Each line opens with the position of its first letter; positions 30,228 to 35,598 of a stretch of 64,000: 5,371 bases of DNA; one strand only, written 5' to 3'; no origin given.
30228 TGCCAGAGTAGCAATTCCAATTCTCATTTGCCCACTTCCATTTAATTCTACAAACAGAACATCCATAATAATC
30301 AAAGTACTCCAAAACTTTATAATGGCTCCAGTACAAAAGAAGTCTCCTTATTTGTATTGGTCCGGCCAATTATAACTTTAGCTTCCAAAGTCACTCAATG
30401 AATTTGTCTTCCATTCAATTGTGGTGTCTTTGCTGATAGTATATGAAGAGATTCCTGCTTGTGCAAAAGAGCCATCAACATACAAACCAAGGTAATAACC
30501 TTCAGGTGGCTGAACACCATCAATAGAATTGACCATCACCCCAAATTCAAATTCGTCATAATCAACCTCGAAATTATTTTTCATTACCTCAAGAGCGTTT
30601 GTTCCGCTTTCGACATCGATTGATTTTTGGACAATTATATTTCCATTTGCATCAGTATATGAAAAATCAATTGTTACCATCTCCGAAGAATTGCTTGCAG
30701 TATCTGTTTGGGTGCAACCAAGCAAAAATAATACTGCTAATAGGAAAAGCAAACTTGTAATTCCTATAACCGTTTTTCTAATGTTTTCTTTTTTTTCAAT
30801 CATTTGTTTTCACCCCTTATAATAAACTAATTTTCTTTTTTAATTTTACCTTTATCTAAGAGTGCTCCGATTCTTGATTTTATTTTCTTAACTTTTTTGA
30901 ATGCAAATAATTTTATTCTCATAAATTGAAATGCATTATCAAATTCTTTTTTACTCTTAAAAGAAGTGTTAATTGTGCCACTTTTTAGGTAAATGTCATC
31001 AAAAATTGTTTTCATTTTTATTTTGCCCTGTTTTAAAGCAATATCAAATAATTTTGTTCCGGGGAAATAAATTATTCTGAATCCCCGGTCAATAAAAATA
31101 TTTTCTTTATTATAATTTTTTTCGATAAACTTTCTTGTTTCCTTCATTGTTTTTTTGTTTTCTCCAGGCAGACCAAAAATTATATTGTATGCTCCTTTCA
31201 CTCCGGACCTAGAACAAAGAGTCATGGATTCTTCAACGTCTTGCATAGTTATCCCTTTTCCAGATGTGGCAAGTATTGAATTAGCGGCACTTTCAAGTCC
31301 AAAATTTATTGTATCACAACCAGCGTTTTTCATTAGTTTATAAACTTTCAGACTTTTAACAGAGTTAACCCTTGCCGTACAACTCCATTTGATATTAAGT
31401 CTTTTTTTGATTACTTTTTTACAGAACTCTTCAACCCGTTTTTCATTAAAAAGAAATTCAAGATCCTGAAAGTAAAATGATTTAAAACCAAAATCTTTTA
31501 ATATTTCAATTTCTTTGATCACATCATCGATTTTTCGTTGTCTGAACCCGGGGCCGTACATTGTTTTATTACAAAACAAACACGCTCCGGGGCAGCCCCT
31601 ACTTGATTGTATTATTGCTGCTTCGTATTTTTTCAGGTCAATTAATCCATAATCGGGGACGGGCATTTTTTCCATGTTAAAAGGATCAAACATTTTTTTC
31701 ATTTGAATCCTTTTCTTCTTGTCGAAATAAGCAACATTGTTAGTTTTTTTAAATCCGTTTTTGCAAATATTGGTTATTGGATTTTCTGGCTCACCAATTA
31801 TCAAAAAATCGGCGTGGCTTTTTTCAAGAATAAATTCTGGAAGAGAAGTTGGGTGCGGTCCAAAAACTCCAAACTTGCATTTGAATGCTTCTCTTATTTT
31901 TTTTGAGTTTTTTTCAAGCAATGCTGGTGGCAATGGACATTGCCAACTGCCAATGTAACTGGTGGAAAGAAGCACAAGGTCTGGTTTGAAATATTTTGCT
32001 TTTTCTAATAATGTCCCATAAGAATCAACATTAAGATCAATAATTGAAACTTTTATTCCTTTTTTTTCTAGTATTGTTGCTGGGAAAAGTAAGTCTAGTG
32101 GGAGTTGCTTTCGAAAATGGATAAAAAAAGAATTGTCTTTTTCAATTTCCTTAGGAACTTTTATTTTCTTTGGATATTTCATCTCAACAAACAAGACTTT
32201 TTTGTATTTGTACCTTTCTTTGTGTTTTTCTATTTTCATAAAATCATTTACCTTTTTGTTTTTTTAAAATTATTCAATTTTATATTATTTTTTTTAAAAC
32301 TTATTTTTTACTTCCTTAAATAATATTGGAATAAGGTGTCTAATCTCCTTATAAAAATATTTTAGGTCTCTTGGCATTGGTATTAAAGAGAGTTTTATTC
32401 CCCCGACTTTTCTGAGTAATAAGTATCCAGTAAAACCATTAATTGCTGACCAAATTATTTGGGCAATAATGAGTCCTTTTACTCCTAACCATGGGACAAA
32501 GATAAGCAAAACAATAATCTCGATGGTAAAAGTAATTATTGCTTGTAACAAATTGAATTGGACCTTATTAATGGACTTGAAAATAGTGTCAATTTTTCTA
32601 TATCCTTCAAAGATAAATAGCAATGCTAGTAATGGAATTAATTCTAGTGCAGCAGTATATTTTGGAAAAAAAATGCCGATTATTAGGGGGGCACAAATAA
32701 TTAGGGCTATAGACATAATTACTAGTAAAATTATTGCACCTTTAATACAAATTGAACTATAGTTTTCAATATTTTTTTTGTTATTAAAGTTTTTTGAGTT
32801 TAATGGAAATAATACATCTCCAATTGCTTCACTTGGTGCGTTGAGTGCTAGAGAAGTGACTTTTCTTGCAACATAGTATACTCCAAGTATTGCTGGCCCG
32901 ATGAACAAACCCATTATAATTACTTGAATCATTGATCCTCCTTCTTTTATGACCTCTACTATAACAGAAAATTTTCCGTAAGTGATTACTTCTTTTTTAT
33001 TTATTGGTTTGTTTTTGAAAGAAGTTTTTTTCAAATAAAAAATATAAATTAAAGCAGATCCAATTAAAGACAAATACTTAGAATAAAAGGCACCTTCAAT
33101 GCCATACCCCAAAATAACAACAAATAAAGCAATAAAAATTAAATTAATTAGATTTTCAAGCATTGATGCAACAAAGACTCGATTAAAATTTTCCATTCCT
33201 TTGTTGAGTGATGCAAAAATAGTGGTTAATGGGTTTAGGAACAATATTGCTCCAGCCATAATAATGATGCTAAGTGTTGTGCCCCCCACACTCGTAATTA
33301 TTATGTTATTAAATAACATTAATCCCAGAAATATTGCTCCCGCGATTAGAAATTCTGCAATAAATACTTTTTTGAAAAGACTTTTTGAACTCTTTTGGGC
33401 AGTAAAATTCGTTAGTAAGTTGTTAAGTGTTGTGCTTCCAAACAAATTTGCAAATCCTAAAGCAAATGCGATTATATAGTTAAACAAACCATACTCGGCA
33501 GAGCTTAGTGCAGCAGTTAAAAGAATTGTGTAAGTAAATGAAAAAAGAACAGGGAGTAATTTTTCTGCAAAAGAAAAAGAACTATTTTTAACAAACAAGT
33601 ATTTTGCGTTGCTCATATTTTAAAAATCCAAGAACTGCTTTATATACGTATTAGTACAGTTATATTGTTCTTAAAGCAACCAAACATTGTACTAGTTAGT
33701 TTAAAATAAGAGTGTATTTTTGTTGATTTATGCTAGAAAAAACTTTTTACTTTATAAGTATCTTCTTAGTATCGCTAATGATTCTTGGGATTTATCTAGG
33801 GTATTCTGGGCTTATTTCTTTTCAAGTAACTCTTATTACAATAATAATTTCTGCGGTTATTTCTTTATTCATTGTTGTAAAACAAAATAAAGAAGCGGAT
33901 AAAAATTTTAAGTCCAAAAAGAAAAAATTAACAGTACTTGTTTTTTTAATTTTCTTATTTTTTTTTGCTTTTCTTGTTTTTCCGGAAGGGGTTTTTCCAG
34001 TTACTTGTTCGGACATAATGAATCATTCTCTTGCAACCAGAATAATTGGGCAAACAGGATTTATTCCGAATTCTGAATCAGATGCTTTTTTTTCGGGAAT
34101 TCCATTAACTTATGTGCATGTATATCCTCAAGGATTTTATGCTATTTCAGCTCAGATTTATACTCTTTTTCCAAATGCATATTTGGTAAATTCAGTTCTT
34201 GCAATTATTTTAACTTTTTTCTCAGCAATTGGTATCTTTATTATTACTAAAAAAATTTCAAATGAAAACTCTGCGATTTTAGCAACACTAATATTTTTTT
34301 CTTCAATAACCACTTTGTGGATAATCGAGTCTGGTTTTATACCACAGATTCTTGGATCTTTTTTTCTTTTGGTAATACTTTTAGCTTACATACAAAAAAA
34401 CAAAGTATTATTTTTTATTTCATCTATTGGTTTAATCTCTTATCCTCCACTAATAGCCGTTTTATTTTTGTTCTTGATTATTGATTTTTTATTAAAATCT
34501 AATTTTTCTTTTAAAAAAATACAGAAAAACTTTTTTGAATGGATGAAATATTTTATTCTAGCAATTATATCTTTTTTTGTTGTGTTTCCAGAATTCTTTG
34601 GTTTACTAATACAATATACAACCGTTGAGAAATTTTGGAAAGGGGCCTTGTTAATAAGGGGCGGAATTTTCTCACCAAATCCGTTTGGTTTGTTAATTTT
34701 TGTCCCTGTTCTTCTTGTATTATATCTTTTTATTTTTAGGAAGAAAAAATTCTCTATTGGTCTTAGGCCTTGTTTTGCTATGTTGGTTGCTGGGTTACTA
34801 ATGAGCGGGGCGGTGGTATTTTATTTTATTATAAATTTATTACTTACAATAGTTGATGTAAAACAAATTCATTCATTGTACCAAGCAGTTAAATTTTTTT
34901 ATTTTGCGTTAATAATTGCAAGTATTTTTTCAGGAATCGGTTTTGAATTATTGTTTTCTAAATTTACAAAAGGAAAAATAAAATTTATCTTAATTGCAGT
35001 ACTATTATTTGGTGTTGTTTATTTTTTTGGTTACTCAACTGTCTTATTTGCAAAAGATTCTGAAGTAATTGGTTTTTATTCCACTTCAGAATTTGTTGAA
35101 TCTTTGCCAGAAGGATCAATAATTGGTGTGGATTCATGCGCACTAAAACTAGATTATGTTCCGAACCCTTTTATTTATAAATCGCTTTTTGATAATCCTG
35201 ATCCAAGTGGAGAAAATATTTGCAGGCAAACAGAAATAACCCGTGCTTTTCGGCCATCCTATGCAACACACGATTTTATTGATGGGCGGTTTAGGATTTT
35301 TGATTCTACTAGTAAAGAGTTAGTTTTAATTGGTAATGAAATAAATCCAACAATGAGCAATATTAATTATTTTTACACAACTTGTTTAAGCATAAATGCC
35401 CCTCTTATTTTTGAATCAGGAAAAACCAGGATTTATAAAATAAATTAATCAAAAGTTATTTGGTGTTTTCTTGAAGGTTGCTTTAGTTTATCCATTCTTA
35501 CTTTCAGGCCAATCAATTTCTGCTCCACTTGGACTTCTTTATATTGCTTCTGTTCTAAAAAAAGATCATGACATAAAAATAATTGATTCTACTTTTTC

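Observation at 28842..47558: Four diverged B12-binding radical-SAM enzymes embedded in an archaeal glycan-assembly island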

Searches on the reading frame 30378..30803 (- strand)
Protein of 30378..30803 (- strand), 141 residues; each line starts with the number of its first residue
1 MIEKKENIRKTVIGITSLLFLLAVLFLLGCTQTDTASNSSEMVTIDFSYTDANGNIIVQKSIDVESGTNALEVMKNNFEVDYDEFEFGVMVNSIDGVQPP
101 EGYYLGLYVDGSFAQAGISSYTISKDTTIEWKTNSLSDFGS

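Call 5: search_protein_families(library=pfam, proteins=[window:30378-30803:-], max_evalue=0.001)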
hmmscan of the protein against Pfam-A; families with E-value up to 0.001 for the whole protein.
window:30378-30803:- (141 aa): 1 family
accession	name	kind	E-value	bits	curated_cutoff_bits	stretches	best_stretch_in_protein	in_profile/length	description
PF14478.12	DUF4430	-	1.2e-12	48.5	23.8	1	67-133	1-70/72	Domain of unknown function (DUF4430)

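Call 13: search_protein_families(library=ncbifam, proteins=[window:30378-30803:-], max_evalue=0.001)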
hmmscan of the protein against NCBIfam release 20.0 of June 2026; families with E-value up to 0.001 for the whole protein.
window:30378-30803:- (141 aa): 0 families

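Call 34: search_solved_structures(query=window:30378-30803:-, max_evalue=1)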
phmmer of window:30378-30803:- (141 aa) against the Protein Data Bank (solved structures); distinct sequences matched with E-value up to 1: 1.
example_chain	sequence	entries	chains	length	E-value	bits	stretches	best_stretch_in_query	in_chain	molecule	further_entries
8fj5_A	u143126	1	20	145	0.17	15.3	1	12-67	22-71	Pilin_N domain-containing protein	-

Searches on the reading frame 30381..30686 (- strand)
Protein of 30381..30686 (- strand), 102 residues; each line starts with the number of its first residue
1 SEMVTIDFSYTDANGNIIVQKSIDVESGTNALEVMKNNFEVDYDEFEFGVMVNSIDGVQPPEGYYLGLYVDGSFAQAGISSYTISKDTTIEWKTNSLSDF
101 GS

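Call 92: predict_structure(protein=window:30381-30686:-)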
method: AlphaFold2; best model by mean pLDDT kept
length: 102 residues; sequences in the alignment: 1
mean_pLDDT: 65.7   pTM: 0.48
mean pLDDT of the five models: 65.7, 54.6, 44.4, 43.2, 37.1
residues with pLDDT >= 90: 0; 70-90: 33; 50-70: 62; < 50: 7
segments of 3 or more residues with pLDDT < 50: 43-46
pLDDT, mean of each block of 10 residues (from residue 1): 71 70 77 70 53 69 67 58 64 62 45
secondary structure, 60 per line:
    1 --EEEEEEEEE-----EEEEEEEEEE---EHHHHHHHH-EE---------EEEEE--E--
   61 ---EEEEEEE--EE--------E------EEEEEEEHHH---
elements in order: E3-11 E17-26 H31-38 E51-55 E64-70 E90-96

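Call 94: fold_search(model_id=the predicted structure, library=pdb)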
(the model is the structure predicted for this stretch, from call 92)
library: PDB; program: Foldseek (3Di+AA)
matches with E <= 10: 163; with E <= 0.001: 0
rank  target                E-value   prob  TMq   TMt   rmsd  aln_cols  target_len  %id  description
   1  7qbe_C                5.5e-03  1.00  0.55  0.19   4.3       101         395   21  TC:CD320 in complex with nanobody TC-Nb11 (released 2022-03-16)
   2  7qbe_A                9.5e-03  1.00  0.55  0.19   4.5       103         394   20  TC:CD320 in complex with nanobody TC-Nb11 (released 2022-03-16)
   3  7qbg_C                1.0e-02  1.00  0.54  0.19   4.7       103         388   20  TC:CD320 in complex with nanobody TC-Nb4 (released 2022-03-16)
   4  2bb5_A                1.2e-02  1.00  0.54  0.18   4.5       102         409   20  Structure of Human Transcobalamin in complex with Cobalamin (released 2006-04-04)
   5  4zrp_A                1.2e-02  1.00  0.51  0.18   5.2       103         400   20  TC:CD320 (released 2016-07-20)
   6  7qbf_A                1.3e-02  1.00  0.55  0.18   4.3       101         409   21  TC:CD320 in complex with nanobody TC-Nb34 (released 2022-03-16)
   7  3u7z_A                1.6e-02  1.00  0.56  0.58   4.0        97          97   11  Crystal structure of a putative metal binding protein RUMGNA_00854 (ZP_02040092.1) from Ruminococcus gnavus ATCC 29149 (released 2011-11-02)
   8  2bb6_A                1.9e-02  1.00  0.56  0.18   4.1       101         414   18  Structure of Cobalamin-complexed Bovine Transcobalamin in Monoclinic Crystal Form (released 2006-04-04)
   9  5no0                  1.9e-02  1.00  0.55  0.53   4.4       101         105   21  Beta domain of human transcobalamin in apo form (released 2017-09-27)
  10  4zrp_B                2.0e-02  1.00  0.52  0.18   5.0       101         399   21  TC:CD320 (released 2016-07-20)
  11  5np4                  2.2e-02  1.00  0.52  0.50   5.0       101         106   21  Beta domain of human transcobalamin bound to cyanocobalamin (released 2017-09-27)
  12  8ixt                  2.2e-02  1.00  0.51  0.18   5.3       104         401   16  Rat Transcobalamin in Complex with Glutathionylcobalamin (released 2024-05-22)
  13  2v3n                  2.7e-02  1.00  0.53  0.17   6.8       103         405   18  Crystallographic analysis of upper axial ligand substitutions in cobalamin bound to transcobalamin (released 2007-10-30)
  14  3u7z_B                3.0e-02  1.00  0.57  0.60   4.0       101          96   13  Crystal structure of a putative metal binding protein RUMGNA_00854 (ZP_02040092.1) from Ruminococcus gnavus ATCC 29149 (released 2011-11-02)
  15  8ixu                  3.3e-02  1.00  0.51  0.18   5.2       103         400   16  Rat Transcobalamin in Complex with Cobalamin (released 2024-05-22)
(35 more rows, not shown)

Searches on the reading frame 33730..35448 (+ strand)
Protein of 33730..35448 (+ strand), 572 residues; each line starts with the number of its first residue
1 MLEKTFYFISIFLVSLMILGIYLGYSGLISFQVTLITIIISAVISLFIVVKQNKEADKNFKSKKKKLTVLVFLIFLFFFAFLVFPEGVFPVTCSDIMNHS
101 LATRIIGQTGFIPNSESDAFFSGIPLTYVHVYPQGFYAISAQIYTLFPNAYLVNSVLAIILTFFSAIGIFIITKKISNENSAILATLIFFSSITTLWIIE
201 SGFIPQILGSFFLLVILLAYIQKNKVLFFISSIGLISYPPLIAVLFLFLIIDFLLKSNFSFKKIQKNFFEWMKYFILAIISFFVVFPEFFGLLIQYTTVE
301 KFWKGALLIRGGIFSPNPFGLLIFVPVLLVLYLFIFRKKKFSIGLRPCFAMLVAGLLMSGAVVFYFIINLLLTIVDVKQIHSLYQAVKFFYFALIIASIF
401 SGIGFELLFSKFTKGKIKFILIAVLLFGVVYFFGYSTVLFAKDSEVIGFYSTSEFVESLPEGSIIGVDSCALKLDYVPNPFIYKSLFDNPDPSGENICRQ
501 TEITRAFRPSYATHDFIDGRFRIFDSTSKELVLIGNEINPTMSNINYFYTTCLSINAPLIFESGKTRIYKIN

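Call 5: search_protein_families(library=pfam, proteins=[window:33730-35448:+], max_evalue=0.001)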
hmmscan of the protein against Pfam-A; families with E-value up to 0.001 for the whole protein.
window:33730-35448:+ (572 aa): 0 families

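Call 13: search_protein_families(library=ncbifam, proteins=[window:33730-35448:+], max_evalue=0.001)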
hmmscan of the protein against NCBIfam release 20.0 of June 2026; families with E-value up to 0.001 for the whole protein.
window:33730-35448:+ (572 aa): 0 families

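Call 90: search_protein_families(library=pfam, proteins=[window:33730-35448:+], max_evalue=5)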
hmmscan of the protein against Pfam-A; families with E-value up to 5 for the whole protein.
window:33730-35448:+ (572 aa): 1 family
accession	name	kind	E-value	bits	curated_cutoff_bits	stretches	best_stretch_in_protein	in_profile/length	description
PF15820.10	ECSCR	-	3.6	8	27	1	27-62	26-63/104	Endothelial cell-specific chemotaxis regulator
